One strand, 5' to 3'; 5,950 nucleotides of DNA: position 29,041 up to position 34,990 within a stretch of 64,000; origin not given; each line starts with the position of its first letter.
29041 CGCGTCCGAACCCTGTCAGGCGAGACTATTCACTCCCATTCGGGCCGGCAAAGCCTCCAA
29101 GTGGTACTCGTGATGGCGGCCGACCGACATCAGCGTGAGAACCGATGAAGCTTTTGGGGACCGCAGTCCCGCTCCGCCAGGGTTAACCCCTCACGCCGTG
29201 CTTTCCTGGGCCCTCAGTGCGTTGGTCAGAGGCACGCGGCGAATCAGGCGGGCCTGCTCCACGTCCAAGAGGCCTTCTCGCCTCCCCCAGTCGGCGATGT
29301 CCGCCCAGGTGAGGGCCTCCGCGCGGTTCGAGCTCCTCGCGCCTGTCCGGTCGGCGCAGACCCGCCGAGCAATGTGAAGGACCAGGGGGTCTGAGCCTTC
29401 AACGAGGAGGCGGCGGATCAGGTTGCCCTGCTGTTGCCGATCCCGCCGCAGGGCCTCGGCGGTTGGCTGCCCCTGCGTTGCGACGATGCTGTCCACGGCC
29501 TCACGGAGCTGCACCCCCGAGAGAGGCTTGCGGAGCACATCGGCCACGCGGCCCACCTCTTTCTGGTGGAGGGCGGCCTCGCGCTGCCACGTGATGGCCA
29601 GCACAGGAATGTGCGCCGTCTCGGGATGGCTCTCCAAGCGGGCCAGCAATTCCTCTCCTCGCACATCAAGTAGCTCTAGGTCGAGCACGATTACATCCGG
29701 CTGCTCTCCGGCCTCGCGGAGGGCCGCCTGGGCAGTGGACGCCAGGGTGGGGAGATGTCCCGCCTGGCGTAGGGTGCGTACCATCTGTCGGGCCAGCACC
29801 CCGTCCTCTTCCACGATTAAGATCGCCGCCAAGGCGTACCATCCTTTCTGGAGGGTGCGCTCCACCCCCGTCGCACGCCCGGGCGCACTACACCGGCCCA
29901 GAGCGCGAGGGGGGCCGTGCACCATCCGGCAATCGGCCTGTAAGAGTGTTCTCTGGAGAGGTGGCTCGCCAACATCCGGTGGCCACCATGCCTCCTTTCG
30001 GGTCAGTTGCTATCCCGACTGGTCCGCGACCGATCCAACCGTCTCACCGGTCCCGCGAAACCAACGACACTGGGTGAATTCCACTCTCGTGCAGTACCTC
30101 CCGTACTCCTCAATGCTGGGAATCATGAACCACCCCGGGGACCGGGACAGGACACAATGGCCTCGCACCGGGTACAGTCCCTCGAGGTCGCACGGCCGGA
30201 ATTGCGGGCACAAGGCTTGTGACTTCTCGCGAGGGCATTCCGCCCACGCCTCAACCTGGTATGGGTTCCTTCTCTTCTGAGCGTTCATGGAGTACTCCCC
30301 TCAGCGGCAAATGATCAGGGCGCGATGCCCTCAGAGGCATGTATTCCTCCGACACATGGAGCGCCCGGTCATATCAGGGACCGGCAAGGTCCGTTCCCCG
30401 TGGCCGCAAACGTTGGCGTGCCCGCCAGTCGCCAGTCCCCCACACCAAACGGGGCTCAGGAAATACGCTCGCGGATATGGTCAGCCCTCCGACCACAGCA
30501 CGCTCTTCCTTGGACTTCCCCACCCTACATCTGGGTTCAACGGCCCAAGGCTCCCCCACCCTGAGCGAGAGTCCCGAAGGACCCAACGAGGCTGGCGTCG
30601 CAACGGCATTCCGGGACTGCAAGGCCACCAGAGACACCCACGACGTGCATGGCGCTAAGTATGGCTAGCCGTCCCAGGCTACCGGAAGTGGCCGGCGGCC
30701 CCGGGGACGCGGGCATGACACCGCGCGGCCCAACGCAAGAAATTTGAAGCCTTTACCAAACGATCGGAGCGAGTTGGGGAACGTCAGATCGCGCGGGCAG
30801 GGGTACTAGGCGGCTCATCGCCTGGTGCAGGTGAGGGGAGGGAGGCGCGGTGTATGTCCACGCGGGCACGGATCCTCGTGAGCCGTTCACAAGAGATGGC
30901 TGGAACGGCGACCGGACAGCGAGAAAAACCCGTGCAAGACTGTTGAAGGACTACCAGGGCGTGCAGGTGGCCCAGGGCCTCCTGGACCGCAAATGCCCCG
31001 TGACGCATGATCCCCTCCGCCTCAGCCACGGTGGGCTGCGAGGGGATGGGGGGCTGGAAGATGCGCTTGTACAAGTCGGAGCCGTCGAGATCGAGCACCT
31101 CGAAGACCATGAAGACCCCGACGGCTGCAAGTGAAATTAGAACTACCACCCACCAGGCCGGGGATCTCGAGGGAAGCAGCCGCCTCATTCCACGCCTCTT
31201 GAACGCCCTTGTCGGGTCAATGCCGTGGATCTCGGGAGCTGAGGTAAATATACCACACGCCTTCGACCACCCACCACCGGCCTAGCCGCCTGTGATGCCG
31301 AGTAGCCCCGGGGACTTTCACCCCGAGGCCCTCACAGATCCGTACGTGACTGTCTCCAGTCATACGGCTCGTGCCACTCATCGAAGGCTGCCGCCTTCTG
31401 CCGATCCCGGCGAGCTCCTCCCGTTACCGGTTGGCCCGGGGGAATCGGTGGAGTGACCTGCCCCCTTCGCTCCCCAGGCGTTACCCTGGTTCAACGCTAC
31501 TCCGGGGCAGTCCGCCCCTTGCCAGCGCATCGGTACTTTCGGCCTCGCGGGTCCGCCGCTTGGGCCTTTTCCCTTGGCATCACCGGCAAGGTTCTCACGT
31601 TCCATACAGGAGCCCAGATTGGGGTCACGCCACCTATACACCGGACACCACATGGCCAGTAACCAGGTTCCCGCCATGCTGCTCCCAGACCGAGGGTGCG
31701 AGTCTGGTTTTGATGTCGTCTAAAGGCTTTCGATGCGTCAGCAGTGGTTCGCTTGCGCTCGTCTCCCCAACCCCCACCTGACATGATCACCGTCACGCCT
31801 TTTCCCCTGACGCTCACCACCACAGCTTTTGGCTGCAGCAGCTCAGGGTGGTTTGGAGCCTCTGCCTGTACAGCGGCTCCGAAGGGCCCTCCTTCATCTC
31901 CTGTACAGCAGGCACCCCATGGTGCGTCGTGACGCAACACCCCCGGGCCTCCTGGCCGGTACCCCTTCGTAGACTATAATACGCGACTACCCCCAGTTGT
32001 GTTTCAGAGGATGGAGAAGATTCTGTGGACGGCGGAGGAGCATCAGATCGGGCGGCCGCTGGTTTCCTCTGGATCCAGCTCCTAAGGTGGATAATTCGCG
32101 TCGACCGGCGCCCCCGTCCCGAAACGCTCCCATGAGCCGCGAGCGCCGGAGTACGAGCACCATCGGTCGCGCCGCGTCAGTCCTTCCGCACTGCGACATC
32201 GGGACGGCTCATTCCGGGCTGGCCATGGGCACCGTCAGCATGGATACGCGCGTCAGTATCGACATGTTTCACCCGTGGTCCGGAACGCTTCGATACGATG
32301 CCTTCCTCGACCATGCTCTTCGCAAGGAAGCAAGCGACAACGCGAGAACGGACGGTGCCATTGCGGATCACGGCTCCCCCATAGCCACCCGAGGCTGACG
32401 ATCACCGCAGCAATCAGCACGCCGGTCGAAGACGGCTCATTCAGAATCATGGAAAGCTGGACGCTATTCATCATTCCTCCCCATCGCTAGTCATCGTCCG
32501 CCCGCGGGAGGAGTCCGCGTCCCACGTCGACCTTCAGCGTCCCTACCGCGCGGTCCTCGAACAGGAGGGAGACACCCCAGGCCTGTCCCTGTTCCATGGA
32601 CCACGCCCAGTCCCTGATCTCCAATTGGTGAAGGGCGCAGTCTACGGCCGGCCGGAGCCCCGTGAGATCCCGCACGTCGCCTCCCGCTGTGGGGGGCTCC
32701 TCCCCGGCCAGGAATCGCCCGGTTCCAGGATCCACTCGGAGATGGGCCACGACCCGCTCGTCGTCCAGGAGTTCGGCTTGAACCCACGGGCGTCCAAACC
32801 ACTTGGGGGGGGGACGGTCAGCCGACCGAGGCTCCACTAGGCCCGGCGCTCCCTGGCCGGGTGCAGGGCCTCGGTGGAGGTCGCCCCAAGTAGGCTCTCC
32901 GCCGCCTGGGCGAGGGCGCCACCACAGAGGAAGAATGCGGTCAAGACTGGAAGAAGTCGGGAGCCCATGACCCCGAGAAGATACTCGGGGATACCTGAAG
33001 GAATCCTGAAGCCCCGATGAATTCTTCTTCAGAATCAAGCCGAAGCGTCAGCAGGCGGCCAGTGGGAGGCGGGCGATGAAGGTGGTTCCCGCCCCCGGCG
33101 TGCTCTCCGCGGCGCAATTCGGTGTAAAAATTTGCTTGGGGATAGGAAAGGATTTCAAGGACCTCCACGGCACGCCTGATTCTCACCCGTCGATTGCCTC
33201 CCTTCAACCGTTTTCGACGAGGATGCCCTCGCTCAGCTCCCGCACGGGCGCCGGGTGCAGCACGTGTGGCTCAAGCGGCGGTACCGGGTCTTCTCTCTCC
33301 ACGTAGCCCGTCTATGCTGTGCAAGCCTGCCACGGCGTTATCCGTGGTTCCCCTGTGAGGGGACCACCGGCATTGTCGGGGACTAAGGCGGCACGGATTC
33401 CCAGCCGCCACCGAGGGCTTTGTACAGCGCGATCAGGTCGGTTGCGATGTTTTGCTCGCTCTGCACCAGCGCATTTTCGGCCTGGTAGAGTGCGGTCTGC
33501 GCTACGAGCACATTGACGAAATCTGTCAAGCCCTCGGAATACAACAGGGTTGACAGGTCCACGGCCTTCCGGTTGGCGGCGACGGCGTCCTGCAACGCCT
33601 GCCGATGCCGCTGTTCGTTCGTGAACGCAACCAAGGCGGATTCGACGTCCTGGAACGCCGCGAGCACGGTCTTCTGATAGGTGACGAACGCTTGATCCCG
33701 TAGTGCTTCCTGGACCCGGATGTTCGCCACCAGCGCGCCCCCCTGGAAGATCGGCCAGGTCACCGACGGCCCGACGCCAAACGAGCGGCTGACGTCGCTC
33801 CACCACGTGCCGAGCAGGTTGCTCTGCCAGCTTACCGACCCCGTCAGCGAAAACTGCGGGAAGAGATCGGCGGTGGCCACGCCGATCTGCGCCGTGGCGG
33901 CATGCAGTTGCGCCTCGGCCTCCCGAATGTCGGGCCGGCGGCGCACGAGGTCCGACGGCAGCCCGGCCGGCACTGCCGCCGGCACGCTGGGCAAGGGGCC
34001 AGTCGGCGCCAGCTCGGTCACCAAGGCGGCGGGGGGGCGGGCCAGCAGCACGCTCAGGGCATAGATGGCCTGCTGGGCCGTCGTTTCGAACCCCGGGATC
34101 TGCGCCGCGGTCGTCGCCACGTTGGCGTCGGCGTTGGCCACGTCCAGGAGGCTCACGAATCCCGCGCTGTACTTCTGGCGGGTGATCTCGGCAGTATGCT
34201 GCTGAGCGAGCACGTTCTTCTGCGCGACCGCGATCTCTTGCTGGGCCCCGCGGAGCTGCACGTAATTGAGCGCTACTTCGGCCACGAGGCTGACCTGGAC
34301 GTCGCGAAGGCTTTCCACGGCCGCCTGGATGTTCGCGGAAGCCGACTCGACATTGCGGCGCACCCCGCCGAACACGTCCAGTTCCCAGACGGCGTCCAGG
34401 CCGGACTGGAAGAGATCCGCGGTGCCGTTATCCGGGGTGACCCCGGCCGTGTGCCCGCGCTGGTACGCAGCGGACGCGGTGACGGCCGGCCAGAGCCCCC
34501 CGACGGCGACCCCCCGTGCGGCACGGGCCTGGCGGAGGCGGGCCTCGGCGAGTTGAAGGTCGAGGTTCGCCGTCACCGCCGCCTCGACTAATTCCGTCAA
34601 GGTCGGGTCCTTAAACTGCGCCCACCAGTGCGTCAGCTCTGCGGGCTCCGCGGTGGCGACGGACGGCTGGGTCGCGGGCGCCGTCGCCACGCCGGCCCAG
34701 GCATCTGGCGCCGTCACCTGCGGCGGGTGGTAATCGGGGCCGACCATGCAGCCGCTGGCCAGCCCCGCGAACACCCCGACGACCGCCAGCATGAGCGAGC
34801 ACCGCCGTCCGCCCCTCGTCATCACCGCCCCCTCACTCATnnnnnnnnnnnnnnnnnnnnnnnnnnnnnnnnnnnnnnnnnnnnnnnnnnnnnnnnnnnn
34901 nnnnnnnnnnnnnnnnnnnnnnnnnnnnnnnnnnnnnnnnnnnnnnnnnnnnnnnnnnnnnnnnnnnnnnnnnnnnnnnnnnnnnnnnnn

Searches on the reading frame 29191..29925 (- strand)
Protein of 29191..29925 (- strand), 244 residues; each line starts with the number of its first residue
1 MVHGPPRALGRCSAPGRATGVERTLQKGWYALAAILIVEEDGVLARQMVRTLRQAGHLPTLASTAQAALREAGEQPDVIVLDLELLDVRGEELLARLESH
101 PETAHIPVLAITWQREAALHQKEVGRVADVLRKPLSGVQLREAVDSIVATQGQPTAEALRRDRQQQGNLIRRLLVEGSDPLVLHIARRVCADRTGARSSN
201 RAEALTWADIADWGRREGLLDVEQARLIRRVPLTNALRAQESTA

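Call 29: search_protein_families(library=pfam, max_evalue=0.01, proteins=[window:29191-29925:-])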
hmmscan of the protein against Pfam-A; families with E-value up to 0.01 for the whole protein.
window:29191-29925:- (244 aa): 1 family
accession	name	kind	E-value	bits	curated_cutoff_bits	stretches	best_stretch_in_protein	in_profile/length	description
PF00072.30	Response_reg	-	2.7e-12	47.3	30.2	1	35-144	1-110/111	Response regulator receiver domain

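Call 41: search_protein_families(library=ncbifam, max_evalue=1, proteins=[window:29191-29925:-])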
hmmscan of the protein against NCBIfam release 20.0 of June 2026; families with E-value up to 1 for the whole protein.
window:29191-29925:- (244 aa): 50 families (the best 25 are shown)
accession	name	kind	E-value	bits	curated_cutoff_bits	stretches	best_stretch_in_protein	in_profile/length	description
TIGR02956.1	TMAO_torS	equivalog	8.6e-10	37.3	676.5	1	33-157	702-829/967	TMAO reductase system sensor histidine kinase/response regulator TorS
TIGR02154.1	PhoB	equivalog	1.3e-09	37.8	296.2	1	34-148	4-120/226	phosphate regulon transcriptional regulator PhoB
NF045717.1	DVU0259_DivK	exception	3.8e-08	33.5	160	1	35-144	5-112/117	DVU0259 family response regulator domain-containing protein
NF008296.0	PRK11083.1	equivalog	3.8e-08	33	273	1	34-145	5-115/228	two-component system response regulator CreB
NF007135.0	PRK09581.1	equivalog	8.6e-08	31.4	474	1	34-140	157-264/457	PleD family two-component system response regulator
NF041832.1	near_NosP_CTERM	subfamily_domain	1.1e-07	31.3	400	1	30-146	249-368/370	NahK/ErcS family hybrid sensor histidine kinase/response regulator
NF041866.1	EpsW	equivalog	3.7e-07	29.8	200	1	33-147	6-124/131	exopolysaccharide biosynthesis response regulator EpsW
NF007969.0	PRK10693.1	equivalog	3.7e-07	29.5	329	1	34-145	9-121/337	two-component system response regulator RssB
NF033791.1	ActR_PrrA_rreg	equivalog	3.8e-07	30.3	250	1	34-192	3-159/173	ActR/PrrA/RegA family redox response regulator transcription factor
NF008302.0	PRK11091.1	equivalog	4.5e-07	28.5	838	1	35-167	528-663/779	aerobic respiration two-component sensor histidine kinase ArcB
NF007928.2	PRK10643.1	equivalog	8.6e-07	28.8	330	1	35-162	3-130/216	two-component system response regulator PmrA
NF047654.1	DiguCycDgcRLepto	equivalog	1e-06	27.9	500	1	34-142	4-114/295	diguanylate cyclase DgcR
NF045914.1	RespRegNblR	equivalog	1.2e-06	28.3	300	1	34-125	8-100/228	response regulator transcription factor NblR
NF006623.1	PRK09191.1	subfamily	2e-06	27.8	240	1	33-148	138-252/258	PhyR family response regulator anti-anti-sigma factor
NF006900.1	PRK09390.1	equivalog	3.4e-06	26.7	255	1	34-155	6-127/203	response regulator FixJ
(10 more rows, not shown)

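Call 69: find_homologous_proteins(query=window:29191-29925:-, max_evalue=0.00001)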
Query window:29191-29925:- (244 aa): 61 proteins with E <= 0.00001 among 8000 candidates.
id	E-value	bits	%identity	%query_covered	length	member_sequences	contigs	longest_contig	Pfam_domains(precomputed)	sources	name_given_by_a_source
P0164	1.6e-142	491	96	100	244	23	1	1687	PF00072.31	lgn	-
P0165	1.3e-121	423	97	87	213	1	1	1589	PF00072.31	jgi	jgi:CheY-like chemotaxis protein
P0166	4.9e-96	339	80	87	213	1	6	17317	PF00072.31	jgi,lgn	jgi:response regulator RpfG family c-di-GMP phosphodiesterase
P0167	1.1e-92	328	77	87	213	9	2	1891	PF00072.31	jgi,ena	-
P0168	3.8e-88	313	79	82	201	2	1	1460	PF00072.31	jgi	jgi:DNA-binding response OmpR family regulator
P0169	7.9e-88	312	75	87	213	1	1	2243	PF00072.31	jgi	jgi:CheY-like chemotaxis protein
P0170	2.4e-85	304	71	87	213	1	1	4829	PF00072.31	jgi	jgi:DNA-binding response OmpR family regulator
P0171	2.0e-83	298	69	87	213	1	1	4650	PF00072.31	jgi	jgi:DNA-binding response OmpR family regulator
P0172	4.7e-82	293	66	90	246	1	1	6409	PF00072.31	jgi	jgi:CheY-like chemotaxis protein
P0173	9.8e-82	292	69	87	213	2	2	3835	PF00072.31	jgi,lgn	-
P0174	1.2e-81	292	69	87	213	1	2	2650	PF00072.31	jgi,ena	-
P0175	1.8e-80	288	68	87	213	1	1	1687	PF00072.31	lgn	-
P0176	6.2e-76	273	67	87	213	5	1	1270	PF00072.31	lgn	-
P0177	1.9e-75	272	65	87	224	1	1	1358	PF00072.31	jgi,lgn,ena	-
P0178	6.0e-75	270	68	86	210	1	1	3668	PF00072.31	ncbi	-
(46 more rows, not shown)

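Call 75: predict_structure(alignment_id=A3)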
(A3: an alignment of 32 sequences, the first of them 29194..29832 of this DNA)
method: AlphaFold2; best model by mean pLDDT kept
length: 213 residues; sequences in the alignment: 32
mean_pLDDT: 80.6   pTM: 0.56
mean pLDDT of the five models: 80.6, 78.4, 78.0, 75.8, 70.0
residues with pLDDT >= 90: 57; 70-90: 121; 50-70: 19; < 50: 16
segments of 3 or more residues with pLDDT < 50: 167-171, 204-213
pLDDT, mean of each block of 10 residues (from residue 1): 92 94 94 91 90 85 86 87 78 81 89 85 57 80 86 85 59 76 89 81 45 33
secondary structure, 60 per line:
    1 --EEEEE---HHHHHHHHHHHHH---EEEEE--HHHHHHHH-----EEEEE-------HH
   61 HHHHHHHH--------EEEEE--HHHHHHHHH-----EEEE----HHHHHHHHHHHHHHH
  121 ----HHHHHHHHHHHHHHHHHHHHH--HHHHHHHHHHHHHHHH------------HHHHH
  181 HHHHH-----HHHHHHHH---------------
elements in order: E3-7 H11-23 E27-31 H34-41 E47-51 H59-68 E77-81 H84-92 E98-101 H106-120 H125-145 H148-163 H176-185 H191-198

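Call 78: fold_search(model_id=the predicted structure, library=pdb)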
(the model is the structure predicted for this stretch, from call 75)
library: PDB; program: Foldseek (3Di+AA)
matches with E <= 10: 1425; with E <= 0.001: 525
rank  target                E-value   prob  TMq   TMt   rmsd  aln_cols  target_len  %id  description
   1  3bre_A                9.3e-09  1.00  0.51  0.35  18.2       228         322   20  Crystal Structure of P.aeruginosa PA3702 (released 2008-04-01)
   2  1mav                  1.3e-08  1.00  0.50  0.89   1.7       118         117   28  CRYSTAL STRUCTURE OF THE RESPONSE REGULATOR DIVK AT PH 6.0 IN COMPLEX WITH MN2+ (released 2002-12-04)
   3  1mb3                  1.6e-08  1.00  0.50  0.88   1.9       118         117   27  CRYSTAL STRUCTURE OF THE RESPONSE REGULATOR DIVK AT PH 8.5 IN COMPLEX WITH MG2+ (released 2002-12-04)
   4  6rh1_C                1.7e-08  1.00  0.51  0.88   2.0       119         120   27  Revisiting pH-gated conformational switch. Complex HK853-RR468 D53A pH 7 (released 2020-02-19)
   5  1mb0                  1.9e-08  1.00  0.47  0.92   2.0       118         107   25  CRYSTAL STRUCTURE OF THE RESPONSE REGULATOR DIVK AT PH 8.0 IN COMPLEX WITH MN2+ (released 2002-12-04)
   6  1m5t                  2.3e-08  1.00  0.52  0.88   1.7       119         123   26  CRYSTAL STRUCTURE OF THE RESPONSE REGULATOR DIVK (released 2002-11-15)
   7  1zes_B                2.4e-08  1.00  0.51  0.89   1.5       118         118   26  BeF3- activated PhoB receiver domain (released 2005-09-20)
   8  8fk2_A                2.5e-08  1.00  0.52  0.89   1.6       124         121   24  The N-terminal VicR from Streptococcus mutans (released 2023-10-25)
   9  3dge_C                2.5e-08  1.00  0.51  0.86   2.1       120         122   28  Structure of a histidine kinase-response regulator complex reveals insights into Two-component signaling and a novel c (released 2009-07-07)
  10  2jba_A                2.5e-08  1.00  0.49  0.81   2.3       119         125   26  PhoB response regulator receiver domain constitutively-active double mutant D53A and Y102C. (released 2007-01-04)
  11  3bre_B                2.7e-08  1.00  0.48  0.32  18.3       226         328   21  Crystal Structure of P.aeruginosa PA3702 (released 2008-04-01)
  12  9dvt_R                3.0e-08  1.00  0.51  0.46   2.0       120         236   27  Cryo-EM structure of RpaA bound to PkaiBC DNA and the CTD of the alpha subunit of RNAP from the cyanobacterium Synecho (released 2025-10-15)
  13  2jb9_A                3.6e-08  1.00  0.49  0.83   2.4       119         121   24  PhoB response regulator receiver domain constitutively-active double mutant D10A and D53E. (released 2007-01-04)
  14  3gl9_B                3.8e-08  1.00  0.52  0.88   1.7       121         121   29  The structure of a histidine kinase-response regulator complex sheds light into two-component signaling and reveals a  (released 2009-10-27)
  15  4ja2                  3.8e-08  1.00  0.51  0.88   2.0       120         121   26  Structural basis of a rationally rewired protein-protein interface (RR468mutant V13P, L14I, I17M and N21V) (released 2013-09-04)
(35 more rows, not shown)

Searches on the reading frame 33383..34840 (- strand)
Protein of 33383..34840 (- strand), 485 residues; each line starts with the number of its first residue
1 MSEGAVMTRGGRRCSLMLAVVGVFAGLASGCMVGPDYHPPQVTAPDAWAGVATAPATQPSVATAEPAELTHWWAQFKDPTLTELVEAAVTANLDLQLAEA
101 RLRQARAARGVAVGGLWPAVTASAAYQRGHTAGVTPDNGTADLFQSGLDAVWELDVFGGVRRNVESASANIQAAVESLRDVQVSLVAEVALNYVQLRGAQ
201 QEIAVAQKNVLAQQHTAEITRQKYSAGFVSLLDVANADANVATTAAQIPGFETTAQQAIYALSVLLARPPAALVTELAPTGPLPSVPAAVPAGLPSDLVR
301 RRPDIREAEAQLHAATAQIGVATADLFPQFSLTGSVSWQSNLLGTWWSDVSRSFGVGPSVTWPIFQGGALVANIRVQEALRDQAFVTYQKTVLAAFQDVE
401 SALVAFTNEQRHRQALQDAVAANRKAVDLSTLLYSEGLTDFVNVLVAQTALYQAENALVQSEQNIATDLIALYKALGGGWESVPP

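Call 49: search_protein_families(library=pfam, max_evalue=0.001, proteins=[window:33383-34840:-])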
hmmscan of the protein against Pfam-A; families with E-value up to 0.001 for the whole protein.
window:33383-34840:- (485 aa): 1 family
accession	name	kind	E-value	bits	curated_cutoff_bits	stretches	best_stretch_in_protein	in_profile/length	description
PF02321.23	OEP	-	8.4e-56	189.2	22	2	300-477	10-187/187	Outer membrane efflux protein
